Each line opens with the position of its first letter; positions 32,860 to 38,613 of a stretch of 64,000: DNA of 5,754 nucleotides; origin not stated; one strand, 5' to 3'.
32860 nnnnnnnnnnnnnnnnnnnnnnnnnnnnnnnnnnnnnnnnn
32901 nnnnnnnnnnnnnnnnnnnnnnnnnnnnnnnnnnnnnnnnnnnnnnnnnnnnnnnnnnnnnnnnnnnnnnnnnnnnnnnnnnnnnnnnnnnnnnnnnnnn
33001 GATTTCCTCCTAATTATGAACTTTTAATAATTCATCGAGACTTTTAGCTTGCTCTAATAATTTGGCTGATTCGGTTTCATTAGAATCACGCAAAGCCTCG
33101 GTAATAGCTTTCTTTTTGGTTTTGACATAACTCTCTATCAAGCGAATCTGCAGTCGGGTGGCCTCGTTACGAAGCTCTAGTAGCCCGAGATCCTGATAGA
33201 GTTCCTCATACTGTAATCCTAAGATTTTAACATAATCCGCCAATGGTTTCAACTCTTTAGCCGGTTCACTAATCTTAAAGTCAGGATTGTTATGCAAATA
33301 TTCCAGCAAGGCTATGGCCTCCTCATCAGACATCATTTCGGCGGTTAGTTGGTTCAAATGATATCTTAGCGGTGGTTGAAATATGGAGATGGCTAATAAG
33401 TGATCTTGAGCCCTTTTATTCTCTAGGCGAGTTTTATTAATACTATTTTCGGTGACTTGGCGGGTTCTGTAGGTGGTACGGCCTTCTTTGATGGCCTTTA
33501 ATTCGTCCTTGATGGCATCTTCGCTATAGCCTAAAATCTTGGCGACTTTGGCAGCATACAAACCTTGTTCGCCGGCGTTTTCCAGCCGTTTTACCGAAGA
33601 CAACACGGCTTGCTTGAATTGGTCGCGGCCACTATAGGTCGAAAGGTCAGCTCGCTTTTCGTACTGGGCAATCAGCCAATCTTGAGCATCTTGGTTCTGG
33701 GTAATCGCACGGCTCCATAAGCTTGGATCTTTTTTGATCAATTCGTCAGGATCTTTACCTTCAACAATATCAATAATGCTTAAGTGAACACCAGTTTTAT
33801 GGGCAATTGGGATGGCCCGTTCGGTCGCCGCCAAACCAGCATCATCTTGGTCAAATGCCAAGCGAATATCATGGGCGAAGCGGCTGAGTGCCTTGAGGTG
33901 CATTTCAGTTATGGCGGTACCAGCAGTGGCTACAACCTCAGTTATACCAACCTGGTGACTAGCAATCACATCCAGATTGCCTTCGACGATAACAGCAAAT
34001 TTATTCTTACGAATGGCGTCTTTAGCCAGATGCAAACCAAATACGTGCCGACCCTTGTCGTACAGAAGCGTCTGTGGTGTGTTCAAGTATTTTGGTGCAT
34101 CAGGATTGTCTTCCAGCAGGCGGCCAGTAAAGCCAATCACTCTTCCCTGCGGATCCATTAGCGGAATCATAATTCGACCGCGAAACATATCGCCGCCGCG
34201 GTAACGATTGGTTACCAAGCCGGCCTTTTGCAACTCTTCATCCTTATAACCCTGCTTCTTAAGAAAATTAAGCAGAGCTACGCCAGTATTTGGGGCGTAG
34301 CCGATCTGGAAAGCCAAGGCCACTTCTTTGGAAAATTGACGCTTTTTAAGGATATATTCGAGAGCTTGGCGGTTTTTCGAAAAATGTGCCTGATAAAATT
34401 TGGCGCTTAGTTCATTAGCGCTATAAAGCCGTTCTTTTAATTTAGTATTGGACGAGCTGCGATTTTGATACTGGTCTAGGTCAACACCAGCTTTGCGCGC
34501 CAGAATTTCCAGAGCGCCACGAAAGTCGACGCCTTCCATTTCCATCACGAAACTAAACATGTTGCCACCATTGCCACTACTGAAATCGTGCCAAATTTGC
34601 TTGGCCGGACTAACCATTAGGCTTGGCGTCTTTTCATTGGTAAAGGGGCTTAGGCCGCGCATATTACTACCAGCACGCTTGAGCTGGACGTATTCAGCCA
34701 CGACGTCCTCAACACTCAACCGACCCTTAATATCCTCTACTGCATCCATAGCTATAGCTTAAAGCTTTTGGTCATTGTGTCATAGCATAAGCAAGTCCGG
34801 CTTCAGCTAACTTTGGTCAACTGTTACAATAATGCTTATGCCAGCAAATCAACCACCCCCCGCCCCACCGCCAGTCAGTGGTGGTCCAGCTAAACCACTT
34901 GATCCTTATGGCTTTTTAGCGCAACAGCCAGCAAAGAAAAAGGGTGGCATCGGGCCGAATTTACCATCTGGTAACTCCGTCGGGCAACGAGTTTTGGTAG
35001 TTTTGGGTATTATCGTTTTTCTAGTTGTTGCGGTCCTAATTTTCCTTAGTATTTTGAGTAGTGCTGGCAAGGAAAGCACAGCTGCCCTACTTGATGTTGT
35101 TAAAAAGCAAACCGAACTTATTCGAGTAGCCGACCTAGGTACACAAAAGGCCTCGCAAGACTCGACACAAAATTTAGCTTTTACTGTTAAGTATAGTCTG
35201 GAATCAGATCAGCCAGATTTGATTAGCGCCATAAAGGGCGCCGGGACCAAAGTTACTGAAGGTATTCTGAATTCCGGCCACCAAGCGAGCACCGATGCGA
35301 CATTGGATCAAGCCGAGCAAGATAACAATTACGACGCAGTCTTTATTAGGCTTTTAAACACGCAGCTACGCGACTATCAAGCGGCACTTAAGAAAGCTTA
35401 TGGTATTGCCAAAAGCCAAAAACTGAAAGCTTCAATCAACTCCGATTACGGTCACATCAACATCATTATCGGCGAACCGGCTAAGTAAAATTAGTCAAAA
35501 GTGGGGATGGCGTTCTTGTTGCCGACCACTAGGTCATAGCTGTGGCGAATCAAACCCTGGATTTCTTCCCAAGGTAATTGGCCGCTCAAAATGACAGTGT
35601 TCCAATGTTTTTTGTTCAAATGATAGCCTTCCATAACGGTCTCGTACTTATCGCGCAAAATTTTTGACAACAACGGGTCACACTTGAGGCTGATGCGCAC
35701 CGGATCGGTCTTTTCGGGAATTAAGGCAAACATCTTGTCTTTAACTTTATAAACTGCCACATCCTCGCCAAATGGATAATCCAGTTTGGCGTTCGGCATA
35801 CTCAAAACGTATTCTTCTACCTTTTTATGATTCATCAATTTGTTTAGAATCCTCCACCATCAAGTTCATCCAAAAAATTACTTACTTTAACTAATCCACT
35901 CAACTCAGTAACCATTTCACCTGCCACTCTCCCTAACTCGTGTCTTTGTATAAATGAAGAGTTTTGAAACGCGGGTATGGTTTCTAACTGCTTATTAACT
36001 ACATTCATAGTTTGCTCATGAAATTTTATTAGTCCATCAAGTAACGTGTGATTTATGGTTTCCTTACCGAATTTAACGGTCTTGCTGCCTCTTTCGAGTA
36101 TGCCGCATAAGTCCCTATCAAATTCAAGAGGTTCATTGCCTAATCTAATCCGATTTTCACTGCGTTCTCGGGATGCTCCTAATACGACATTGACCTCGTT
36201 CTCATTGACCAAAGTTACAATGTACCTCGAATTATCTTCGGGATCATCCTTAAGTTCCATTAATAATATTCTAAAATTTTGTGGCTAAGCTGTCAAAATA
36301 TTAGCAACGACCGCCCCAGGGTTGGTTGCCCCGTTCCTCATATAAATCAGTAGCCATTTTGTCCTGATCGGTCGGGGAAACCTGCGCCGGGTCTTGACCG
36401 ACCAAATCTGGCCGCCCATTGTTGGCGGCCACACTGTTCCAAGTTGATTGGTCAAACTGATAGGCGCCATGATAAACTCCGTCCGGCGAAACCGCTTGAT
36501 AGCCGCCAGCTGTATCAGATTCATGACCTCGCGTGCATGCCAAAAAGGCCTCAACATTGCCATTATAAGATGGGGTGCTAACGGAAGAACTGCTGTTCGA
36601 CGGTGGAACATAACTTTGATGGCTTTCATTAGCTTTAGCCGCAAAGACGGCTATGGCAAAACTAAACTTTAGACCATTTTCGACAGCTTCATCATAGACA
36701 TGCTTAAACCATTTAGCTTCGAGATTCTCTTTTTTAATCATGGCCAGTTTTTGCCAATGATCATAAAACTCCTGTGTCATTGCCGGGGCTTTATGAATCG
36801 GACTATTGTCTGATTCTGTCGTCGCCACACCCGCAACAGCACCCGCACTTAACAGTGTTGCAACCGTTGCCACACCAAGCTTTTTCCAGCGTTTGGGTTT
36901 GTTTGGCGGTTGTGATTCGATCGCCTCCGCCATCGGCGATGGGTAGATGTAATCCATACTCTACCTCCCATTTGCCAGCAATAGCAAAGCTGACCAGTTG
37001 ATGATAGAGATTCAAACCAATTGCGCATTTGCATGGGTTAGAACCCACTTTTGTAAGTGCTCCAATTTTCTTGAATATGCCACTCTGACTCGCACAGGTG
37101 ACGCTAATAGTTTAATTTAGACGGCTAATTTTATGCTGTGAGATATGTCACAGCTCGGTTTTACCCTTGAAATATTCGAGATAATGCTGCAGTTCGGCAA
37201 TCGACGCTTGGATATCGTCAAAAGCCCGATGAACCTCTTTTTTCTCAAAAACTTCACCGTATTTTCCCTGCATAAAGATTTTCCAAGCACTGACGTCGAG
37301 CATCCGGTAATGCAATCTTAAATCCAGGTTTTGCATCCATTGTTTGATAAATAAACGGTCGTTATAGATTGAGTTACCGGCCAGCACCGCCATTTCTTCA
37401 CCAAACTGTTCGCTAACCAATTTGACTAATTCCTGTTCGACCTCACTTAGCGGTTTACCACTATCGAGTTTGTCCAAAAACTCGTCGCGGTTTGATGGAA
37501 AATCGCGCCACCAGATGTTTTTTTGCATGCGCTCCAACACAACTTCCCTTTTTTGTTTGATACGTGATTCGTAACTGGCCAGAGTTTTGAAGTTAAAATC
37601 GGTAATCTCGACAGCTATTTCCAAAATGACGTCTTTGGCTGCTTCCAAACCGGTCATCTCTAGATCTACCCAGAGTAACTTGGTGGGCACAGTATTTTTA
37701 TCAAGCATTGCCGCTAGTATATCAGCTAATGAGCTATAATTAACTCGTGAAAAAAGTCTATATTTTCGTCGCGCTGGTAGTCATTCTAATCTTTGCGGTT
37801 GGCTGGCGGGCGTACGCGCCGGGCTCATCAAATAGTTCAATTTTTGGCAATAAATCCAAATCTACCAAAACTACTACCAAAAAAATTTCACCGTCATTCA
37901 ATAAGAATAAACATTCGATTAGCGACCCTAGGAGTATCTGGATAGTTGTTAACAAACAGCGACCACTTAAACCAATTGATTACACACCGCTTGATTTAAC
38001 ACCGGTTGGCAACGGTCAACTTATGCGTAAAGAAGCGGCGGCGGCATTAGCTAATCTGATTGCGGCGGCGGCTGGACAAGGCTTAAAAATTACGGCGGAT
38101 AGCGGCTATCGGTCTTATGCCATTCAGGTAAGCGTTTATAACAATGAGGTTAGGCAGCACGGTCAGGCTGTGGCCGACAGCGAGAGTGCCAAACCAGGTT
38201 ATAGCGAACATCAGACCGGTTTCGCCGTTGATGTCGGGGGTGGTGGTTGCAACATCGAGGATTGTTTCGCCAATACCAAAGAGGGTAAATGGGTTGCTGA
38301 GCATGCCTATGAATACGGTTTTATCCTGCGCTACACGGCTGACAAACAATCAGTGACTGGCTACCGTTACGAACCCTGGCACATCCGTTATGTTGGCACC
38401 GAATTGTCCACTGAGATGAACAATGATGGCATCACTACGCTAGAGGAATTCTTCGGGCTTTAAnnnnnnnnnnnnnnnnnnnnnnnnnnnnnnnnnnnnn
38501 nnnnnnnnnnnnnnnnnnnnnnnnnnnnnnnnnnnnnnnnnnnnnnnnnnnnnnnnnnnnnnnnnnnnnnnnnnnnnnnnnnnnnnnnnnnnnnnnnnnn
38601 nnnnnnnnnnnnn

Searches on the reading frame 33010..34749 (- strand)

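Call 28: search_protein_families(library=pfam, proteins=[window:33010-34749:-], max_evalue=0.0001)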
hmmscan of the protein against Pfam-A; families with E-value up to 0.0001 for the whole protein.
window:33010-34749:- (579 aa): 7 families
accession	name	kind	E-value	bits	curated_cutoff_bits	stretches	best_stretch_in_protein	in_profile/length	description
PF08275.17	DNAG_N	-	3.1e-33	115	26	1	119-243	2-128/128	DNA primase catalytic core, N-terminal domain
PF01807.25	Zn_ribbon_DnaG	-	7.2e-26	90.3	24.9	1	3-93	5-95/98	CHC2 zinc finger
PF13155.12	Toprim_2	-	2.7e-20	73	22.1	1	253-338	1-88/88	Toprim-like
PF13662.12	Toprim_4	-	1.6e-13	51.1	25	1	252-326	3-84/85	Toprim domain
PF01751.28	Toprim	-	7e-10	39.4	23.1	1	253-326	3-94/96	Toprim domain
PF10410.14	DnaB_bind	-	9.2e-06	26.3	20.6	1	357-411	2-56/56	DnaB-helicase binding domain of primase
PF13362.12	Toprim_3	-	1e-05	26.3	27.2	1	253-339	3-90/95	Toprim domain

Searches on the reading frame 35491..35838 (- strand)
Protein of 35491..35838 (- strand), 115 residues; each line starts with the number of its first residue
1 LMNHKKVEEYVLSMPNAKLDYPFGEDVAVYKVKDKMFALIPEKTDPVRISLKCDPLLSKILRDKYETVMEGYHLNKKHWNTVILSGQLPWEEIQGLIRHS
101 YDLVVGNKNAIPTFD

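Call 28: search_protein_families(library=pfam, proteins=[window:35491-35838:-], max_evalue=0.0001)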
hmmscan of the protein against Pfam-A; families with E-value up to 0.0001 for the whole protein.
window:35491-35838:- (115 aa): 1 family
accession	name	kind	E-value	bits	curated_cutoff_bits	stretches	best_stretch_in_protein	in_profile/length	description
PF04237.18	YjbR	-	1.5e-29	102.9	30.1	1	12-103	1-88/88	YjbR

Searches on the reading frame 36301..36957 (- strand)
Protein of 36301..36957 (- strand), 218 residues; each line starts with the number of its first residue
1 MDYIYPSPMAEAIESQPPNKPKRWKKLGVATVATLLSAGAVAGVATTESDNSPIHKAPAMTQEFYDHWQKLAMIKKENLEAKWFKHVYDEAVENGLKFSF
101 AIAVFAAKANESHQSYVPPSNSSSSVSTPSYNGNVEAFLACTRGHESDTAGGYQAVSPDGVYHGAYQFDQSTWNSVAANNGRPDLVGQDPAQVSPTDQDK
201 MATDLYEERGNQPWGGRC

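Call 28: search_protein_families(library=pfam, proteins=[window:36301-36957:-], max_evalue=0.0001)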
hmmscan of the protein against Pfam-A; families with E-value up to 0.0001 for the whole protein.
window:36301-36957:- (218 aa): 1 family
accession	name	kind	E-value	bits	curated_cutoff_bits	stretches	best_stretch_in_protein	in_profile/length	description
PF06737.19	Transglycosylas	-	4.3e-07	30.9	27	1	149-215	15-75/77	Transglycosylase-like domain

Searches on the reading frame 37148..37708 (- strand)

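Call 28: search_protein_families(library=pfam, proteins=[window:37148-37708:-], max_evalue=0.0001)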
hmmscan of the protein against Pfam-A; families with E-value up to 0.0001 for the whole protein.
window:37148-37708:- (186 aa): 1 family
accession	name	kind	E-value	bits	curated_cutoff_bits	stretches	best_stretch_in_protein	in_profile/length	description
PF00929.31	RNase_T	-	1.5e-16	61.8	24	1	12-172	1-163/164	Exonuclease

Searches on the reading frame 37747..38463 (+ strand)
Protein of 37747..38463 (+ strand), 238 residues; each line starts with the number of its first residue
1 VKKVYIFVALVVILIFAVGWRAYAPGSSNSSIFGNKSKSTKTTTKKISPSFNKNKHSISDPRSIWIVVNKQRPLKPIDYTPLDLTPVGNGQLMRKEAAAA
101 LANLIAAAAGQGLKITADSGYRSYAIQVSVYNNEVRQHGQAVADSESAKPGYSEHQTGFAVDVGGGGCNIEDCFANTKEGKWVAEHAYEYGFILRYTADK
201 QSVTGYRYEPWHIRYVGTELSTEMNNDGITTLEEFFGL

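Call 28: search_protein_families(library=pfam, proteins=[window:37747-38463:+], max_evalue=0.0001)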
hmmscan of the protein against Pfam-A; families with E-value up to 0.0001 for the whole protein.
window:37747-38463:+ (238 aa): 1 family
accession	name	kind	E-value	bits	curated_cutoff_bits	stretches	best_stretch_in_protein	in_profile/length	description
PF02557.22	VanY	-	2.4e-41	141.1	25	1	92-217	3-131/132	D-alanyl-D-alanine carboxypeptidase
